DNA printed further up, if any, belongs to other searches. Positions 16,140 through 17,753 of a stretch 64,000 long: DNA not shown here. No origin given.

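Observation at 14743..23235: Lower half of reductive pyrimidine catabolism clustered with alanine dehydrogenase, but no dihydropyrimidinase or beta-ureidopropionase gene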

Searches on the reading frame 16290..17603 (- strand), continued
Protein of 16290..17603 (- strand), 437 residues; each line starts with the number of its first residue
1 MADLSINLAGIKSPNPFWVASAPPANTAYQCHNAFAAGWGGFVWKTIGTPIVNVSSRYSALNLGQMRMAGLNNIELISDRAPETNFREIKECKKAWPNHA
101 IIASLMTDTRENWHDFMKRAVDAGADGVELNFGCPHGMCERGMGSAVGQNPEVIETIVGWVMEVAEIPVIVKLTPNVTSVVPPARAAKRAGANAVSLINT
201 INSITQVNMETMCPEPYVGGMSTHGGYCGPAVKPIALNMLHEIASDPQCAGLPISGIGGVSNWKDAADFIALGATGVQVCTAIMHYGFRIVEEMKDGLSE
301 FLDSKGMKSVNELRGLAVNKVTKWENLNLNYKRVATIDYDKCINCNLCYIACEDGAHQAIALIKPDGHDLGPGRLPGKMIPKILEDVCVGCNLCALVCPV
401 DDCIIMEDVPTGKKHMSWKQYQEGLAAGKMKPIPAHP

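Call 19: find_encoding_contigs(protein=P0020, flank=10000, max_places=2)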
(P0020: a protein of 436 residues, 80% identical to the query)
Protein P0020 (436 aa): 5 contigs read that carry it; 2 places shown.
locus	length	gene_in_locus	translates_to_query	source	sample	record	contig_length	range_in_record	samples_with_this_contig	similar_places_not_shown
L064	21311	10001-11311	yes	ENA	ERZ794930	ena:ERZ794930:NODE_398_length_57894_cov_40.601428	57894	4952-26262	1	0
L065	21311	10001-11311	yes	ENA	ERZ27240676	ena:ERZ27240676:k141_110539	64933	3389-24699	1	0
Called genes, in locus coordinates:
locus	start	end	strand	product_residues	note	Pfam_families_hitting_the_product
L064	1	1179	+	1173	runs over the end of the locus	-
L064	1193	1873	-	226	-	PF00072:Response_reg, PF00196:GerE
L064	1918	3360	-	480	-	PF00672:HAMP, PF00989:PAS (weak), PF08448:PAS_4 (weak), PF13426:PAS_9, PF08447:PAS_3, PF07730:HisKA_3, PF02518:HATPase_c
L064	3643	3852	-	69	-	-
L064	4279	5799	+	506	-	PF02133:Transp_cyt_pur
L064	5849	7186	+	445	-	PF00202:Aminotran_3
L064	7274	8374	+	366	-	PF05222:AlaDh_PNT_N, PF01262:AlaDh_PNT_C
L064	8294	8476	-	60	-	-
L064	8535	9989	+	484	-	PF14691:Fer4_20, PF00070:Pyr_redox (faint), PF07992:Pyr_redox_2, PF13450:NAD_binding_8 (weak), PF13738:Pyr_redox_3 (weak)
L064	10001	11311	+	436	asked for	PF01180:DHO_dh, PF01207:Dus, PF12837:Fer4_6 (faint), PF13187:Fer4_9 (faint), PF00037:Fer4 (faint), PF12797:Fer4_2 (faint), PF12838:Fer4_7, PF14697:Fer4_21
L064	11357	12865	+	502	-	PF00171:Aldedh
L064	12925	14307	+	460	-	PF07969:Amidohydro_3 (weak), PF01979:Amidohydro_1, PF07969:Amidohydro_3 (weak)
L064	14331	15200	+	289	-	PF13714:PEP_mutase, PF00463:ICL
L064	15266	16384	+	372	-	PF00285:Citrate_synt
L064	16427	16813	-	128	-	-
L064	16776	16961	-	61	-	-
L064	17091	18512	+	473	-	PF03972:MmgE_PrpD_N, PF19305:MmgE_PrpD_C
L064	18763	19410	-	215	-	-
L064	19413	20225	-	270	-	PF01435:Peptidase_M48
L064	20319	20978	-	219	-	-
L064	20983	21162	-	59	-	PF00037:Fer4, PF12838:Fer4_7 (weak), PF13237:Fer4_10 (weak), PF13484:Fer4_16 (weak)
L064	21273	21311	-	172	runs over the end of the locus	PF13505:OMP_b-brl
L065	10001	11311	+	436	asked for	PF01180:DHO_dh, PF01207:Dus, PF12837:Fer4_6 (faint), PF13187:Fer4_9 (faint), PF00037:Fer4 (faint), PF12797:Fer4_2 (faint), PF12838:Fer4_7, PF14697:Fer4_21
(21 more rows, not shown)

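Call 20: find_encoding_contigs(protein=P0025, flank=10000, max_places=2)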
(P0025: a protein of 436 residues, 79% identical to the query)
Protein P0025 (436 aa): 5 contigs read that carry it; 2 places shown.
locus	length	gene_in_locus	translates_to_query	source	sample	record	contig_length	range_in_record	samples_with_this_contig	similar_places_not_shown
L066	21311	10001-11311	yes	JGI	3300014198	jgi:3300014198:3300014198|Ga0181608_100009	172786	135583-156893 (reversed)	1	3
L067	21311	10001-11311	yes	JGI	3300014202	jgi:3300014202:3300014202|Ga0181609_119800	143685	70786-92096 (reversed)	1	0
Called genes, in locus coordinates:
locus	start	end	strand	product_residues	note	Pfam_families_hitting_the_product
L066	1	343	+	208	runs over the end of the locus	PF05635:23S_rRNA_IVP (weak)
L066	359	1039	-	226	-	PF00072:Response_reg, PF00196:GerE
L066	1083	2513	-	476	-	PF00672:HAMP, PF00989:PAS (weak), PF08448:PAS_4, PF13426:PAS_9, PF08447:PAS_3, PF07730:HisKA_3, PF13581:HATPase_c_2 (faint), PF02518:HATPase_c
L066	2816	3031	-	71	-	-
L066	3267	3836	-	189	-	PF28549:NDPSase_N (weak), PF00293:NUDIX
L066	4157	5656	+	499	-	PF02133:Transp_cyt_pur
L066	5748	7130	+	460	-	PF00202:Aminotran_3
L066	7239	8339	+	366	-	PF05222:AlaDh_PNT_N, PF01262:AlaDh_PNT_C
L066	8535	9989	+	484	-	PF14691:Fer4_20, PF00070:Pyr_redox (faint), PF07992:Pyr_redox_2, PF12831:FAD_oxidored (faint), PF13450:NAD_binding_8 (weak), PF13738:Pyr_redox_3 (weak)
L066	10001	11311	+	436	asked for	PF01180:DHO_dh, PF01207:Dus, PF00037:Fer4 (faint), PF12797:Fer4_2 (faint), PF12837:Fer4_6 (weak), PF12838:Fer4_7, PF13237:Fer4_10 (faint), PF14697:Fer4_21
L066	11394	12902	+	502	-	PF00171:Aldedh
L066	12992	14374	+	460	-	PF07969:Amidohydro_3 (weak), PF01979:Amidohydro_1, PF07969:Amidohydro_3 (weak)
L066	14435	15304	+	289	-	PF13714:PEP_mutase, PF00463:ICL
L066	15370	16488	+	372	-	PF00285:Citrate_synt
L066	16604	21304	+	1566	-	PF13229:Beta_helix (faint)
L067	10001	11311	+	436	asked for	PF01180:DHO_dh, PF01207:Dus, PF00037:Fer4 (faint), PF12797:Fer4_2 (faint), PF12837:Fer4_6 (weak), PF12838:Fer4_7, PF13237:Fer4_10 (faint), PF14697:Fer4_21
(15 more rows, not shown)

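Call 22: search_protein_families(library=ncbifam, proteins=[L064:12925-14307:+, L060:12935-14317:+, L060:2876-4168:-, L062:12882-13706:-, L062:13782-15038:+, L060:2060-2818:-, L062:3425-4036:-], max_evalue=1e-10)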
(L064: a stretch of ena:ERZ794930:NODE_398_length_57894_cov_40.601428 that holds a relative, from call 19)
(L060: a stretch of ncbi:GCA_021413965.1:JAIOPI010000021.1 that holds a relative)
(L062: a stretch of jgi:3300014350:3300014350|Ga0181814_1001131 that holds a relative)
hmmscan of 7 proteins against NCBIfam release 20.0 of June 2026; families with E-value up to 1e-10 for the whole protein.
L064:12925-14307:+ (460 aa): 37 families (the best 25 are shown)
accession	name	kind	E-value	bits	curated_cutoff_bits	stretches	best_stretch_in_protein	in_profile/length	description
TIGR02033.1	D-hydantoinase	equivalog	8e-167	555.8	393.25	1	3-455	1-454/454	dihydropyrimidinase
NF009941.0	PRK13404.1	subfamily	7e-132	440.4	647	1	3-457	6-463/478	dihydropyrimidinase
TIGR03178.1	allantoinase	equivalog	2.5e-77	260.6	357.85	1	3-454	2-440/441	allantoinase AllB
NF058539.1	ergo_uti2_ErtD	equivalog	2.3e-76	257.5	650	1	5-455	5-447/449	hydantoin-5-propionate amidohydrolase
NF004839.0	PRK06189.1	equivalog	1.2e-73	248.3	631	1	3-456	5-448/451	allantoinase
NF002668.0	PRK02382.1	equivalog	6.8e-67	226.1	452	1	9-455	12-428/436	dihydroorotase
NF006559.0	PRK09060.1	equivalog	1.5e-60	204.8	482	1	2-446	6-430/444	dihydroorotase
TIGR00857.1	pyrC_multi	subfamily_domain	3e-58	197.7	279.05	1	16-440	3-411/412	dihydroorotase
NF005751.0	PRK07575.1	equivalog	7.4e-56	189.5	529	1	2-452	4-433/440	dihydroorotase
NF058538.1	ergo_util_ErtD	equivalog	8.7e-56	189.6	600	1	6-454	5-445/446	hydantoin-5-propionate amidohydrolase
NF005960.0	PRK08044.1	equivalog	1.7e-54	185.2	688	1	2-455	4-450/453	allantoinase AllB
NF006837.0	PRK09357.1-2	equivalog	1e-50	172.6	575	1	1-442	1-426/428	dihydroorotase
NF006688.0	PRK09236.1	equivalog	3.1e-50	171.3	535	1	2-447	3-435/444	dihydroorotase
NF006841.0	PRK09357.2-2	equivalog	7.8e-46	156.6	640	1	12-439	12-418/421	dihydroorotase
NF006844.0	PRK09357.2-5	equivalog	1.5e-44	152.6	701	1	2-438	3-420/422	dihydroorotase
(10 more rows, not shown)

L060:12935-14317:+ (460 aa): 33 families (the best 25 are shown)
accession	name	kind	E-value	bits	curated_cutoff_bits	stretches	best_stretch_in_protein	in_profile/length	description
TIGR02033.1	D-hydantoinase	equivalog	9.7e-160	532.4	393.25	1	3-455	1-454/454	dihydropyrimidinase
NF009941.0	PRK13404.1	subfamily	2.1e-131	438.9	647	1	3-456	6-462/478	dihydropyrimidinase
TIGR03178.1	allantoinase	equivalog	1.5e-77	261.3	357.85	1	3-454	2-440/441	allantoinase AllB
NF004839.0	PRK06189.1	equivalog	1.2e-69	235.1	631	1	3-456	5-448/451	allantoinase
NF058539.1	ergo_uti2_ErtD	equivalog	6.5e-68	229.7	650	1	5-455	5-447/449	hydantoin-5-propionate amidohydrolase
NF002668.0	PRK02382.1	equivalog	5.8e-66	223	452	1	5-455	8-428/436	dihydroorotase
NF006559.0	PRK09060.1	equivalog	9.6e-63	212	482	1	2-453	6-436/444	dihydroorotase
TIGR00857.1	pyrC_multi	subfamily_domain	5.1e-61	206.9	279.05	1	19-441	6-412/412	dihydroorotase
NF005751.0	PRK07575.1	equivalog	5.4e-58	196.5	529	1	2-451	4-432/440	dihydroorotase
NF005960.0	PRK08044.1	equivalog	8e-58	196.2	688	1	2-455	4-450/453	allantoinase AllB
NF058538.1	ergo_util_ErtD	equivalog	2.5e-55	188.1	600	1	7-454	6-445/446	hydantoin-5-propionate amidohydrolase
NF006837.0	PRK09357.1-2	equivalog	3.7e-50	170.7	575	1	1-441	1-425/428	dihydroorotase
NF006688.0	PRK09236.1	equivalog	6.2e-49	167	535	1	2-447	3-435/444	dihydroorotase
NF006836.0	PRK09357.1-1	equivalog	6.6e-41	140.4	538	1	2-443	3-429/432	dihydroorotase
NF006841.0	PRK09357.2-2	equivalog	7.7e-39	133.6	640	1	166-438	157-417/421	dihydroorotase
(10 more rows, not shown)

L060:2876-4168:- (430 aa): 17 families
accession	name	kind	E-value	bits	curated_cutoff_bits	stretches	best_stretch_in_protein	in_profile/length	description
NF006771.0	PRK09290.1-5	subfamily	1.1e-102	343.6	399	1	12-414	6-406/413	allantoate amidohydrolase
TIGR01879.1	hydantase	subfamily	1.5e-86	290.8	204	1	13-403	1-388/401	hydantoinase/carbamoylase family amidase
NF006775.0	PRK09290.2-5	equivalog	4.4e-86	289.1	479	1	10-417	10-413/419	allantoate amidohydrolase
NF058540.1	Ncarbamyl_ErtE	equivalog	1.4e-85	287.4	520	1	8-414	6-411/418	N-carbamyl-l-glutamate amidohydrolase ErtE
NF006769.0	PRK09290.1-3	subfamily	3.9e-80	269.6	452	1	12-404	12-398/417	allantoate amidohydrolase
NF009529.0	PRK12893.1-2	equivalog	3.8e-79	266.4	508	1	11-416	8-406/411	Zn-dependent hydrolase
NF009527.0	PRK12891.1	subfamily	3e-75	253.8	461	1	12-416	11-419/426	Zn-dependent hydrolase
NF006770.0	PRK09290.1-4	equivalog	1.7e-72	244.4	372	1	20-415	10-398/403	allantoate amidohydrolase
NF006768.0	PRK09290.1-1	equivalog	7.9e-70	235.8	532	1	13-409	7-399/411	allantoate deiminase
NF006772.0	PRK09290.2-1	subfamily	1.1e-68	232.1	424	1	23-416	25-414/430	allantoate amidohydrolase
NF006773.0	PRK09290.2-2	equivalog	1.1e-68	232.1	584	1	10-416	13-415/419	allantoate amidohydrolase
NF009531.0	PRK12893.1-5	equivalog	5.9e-66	222.7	486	1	8-414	5-408/421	Zn-dependent hydrolase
TIGR03176.1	AllC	equivalog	2.7e-60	204.2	597.75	1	18-405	8-390/406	allantoate deiminase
NF009530.0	PRK12893.1-4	subfamily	3.2e-57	194.5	551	1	13-402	10-393/423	Zn-dependent hydrolase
NF010373.0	PRK13799.1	equivalog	3.1e-52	177.8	1087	1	54-415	225-584/591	unknown domain/N-carbamoyl-L-amino acid hydrolase fusion protein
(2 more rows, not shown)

L062:12882-13706:- (274 aa): 6 families
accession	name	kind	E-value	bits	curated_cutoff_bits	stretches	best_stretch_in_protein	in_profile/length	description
TIGR01692.1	HIBADH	equivalog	1e-27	97.3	291.6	1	47-274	48-288/288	3-hydroxyisobutyrate dehydrogenase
NF043037.1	ThreonDh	equivalog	2e-25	89.8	350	1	43-273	50-287/297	L-threonate dehydrogenase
NF008592.0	PRK11559.1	equivalog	1.7e-24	86.6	397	1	45-271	52-284/296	2-hydroxy-3-oxopropionate reductase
TIGR01505.1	tartro_sem_red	equivalog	2.8e-24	85.9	340.75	1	47-272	51-282/291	2-hydroxy-3-oxopropionate reductase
NF011633.0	PRK15059.1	equivalog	3e-17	62.7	451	1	48-272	52-282/292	2-hydroxy-3-oxopropionate reductase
NF012005.0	PRK15461.1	equivalog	7.7e-16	58.1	348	1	51-274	57-287/298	sulfolactaldehyde 3-reductase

L062:13782-15038:+ (418 aa): 0 families

L060:2060-2818:- (252 aa): 0 families

L062:3425-4036:- (203 aa): 0 families
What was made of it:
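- That protein scores 532-556 bits on TIGR02033 against a cut-off of 393 (call 22).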

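Call 23: find_encoding_contigs(protein=window:16290-17603:-, flank=10000, max_places=6)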
Protein window:16290-17603:- (437 aa): 1 contig read that carries it; 1 place shown.
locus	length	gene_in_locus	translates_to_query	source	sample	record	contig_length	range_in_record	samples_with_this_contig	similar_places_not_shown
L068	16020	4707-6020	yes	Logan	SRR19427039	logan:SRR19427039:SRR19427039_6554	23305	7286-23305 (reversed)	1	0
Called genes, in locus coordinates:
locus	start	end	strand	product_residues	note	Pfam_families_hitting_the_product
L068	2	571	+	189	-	?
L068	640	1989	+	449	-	PF00202:Aminotran_3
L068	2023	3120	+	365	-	PF05222:AlaDh_PNT_N, PF01262:AlaDh_PNT_C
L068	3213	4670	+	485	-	PF14691:Fer4_20, PF00070:Pyr_redox (faint), PF00890:FAD_binding_2 (weak), PF01266:DAO, PF03486:HI0933_like (weak), PF07992:Pyr_redox_2, PF12831:FAD_oxidored (weak), PF13450:NAD_binding_8, +2 more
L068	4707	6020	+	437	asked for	PF01180:DHO_dh, PF01207:Dus, PF12837:Fer4_6 (faint), PF00037:Fer4 (faint), PF12797:Fer4_2 (faint), PF12838:Fer4_7, PF13237:Fer4_10 (faint), PF14697:Fer4_21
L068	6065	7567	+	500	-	PF00171:Aldedh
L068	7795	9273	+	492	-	PF00158:Sigma54_activat, PF14532:Sigma54_activ_2, PF07728:AAA_5, PF25601:AAA_lid_14, PF02954:HTH_8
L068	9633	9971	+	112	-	PF13619:KTSC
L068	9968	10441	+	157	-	PF00436:SSB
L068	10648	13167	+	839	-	PF00999:Na_H_Exchanger, PF00582:Usp (weak)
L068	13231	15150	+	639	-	PF00133:tRNA-synt_1, PF01406:tRNA-synt_1e (weak), PF09334:tRNA-synt_1g, PF00133:tRNA-synt_1, PF19303:Anticodon_3 (weak), PF01588:tRNA_bind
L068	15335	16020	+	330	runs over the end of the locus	PF00676:E1_dh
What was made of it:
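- That is the run that holds the window's exact sequence, SRR19427039_6554 (call 23).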

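Call 25: find_homologous_proteins(query=L064:12925-14307:+, max_evalue=1e-80)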
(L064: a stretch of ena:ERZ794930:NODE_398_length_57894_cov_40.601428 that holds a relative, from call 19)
Query L064:12925-14307:+ (460 aa): 7997 proteins with E <= 1e-80 among 8000 candidates; the best 120 are listed.
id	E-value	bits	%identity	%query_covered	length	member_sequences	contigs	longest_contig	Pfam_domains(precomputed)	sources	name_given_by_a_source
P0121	1.7e-296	1001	93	100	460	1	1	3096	PF07969.18,PF01979.27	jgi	-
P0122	1.6e-291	985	92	100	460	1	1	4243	PF07969.18,PF01979.27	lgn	-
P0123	5.0e-291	983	91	100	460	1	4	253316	PF07969.18,PF01979.27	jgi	jgi:dihydropyrimidinase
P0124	7.6e-291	983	91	100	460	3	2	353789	PF07969.18,PF01979.27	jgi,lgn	-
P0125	6.1e-290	980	90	100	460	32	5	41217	PF07969.18,PF01979.27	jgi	jgi:dihydropyrimidinase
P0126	6.2e-289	976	90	100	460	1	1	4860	PF07969.18,PF01979.27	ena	-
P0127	2.2e-288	975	90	100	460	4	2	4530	PF07969.18,PF01979.27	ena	-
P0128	7.3e-286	966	89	100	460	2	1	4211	PF07969.18,PF01979.27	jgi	-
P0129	7.4e-279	943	87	100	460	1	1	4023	PF07969.18,PF01979.27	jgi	jgi:dihydropyrimidinase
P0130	1.0e-277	939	86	100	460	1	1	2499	PF07969.18,PF01979.27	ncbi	-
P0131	2.0e-268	909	83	100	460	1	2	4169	PF07969.18,PF01979.27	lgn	-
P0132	4.7e-250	848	77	100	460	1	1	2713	PF07969.18,PF01979.27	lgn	-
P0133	4.5e-248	842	78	100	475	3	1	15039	PF07969.18,PF01979.27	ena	-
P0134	1.8e-238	810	75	100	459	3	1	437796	PF07969.18,PF01979.27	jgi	-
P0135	5.1e-238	809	73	100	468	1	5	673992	PF07969.18,PF01979.27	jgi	jgi:dihydropyrimidinase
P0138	4.5e-235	799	72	100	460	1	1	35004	PF07969.18,PF01979.27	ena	-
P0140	5.6e-234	795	73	100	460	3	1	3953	PF07969.18,PF01979.27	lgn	-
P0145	9.5e-231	785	71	100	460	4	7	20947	PF07969.18,PF01979.27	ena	-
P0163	5.6e-228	775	70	100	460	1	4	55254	PF07969.18,PF01979.27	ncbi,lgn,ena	-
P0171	2.9e-227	773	70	100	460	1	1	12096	PF07969.18,PF01979.27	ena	-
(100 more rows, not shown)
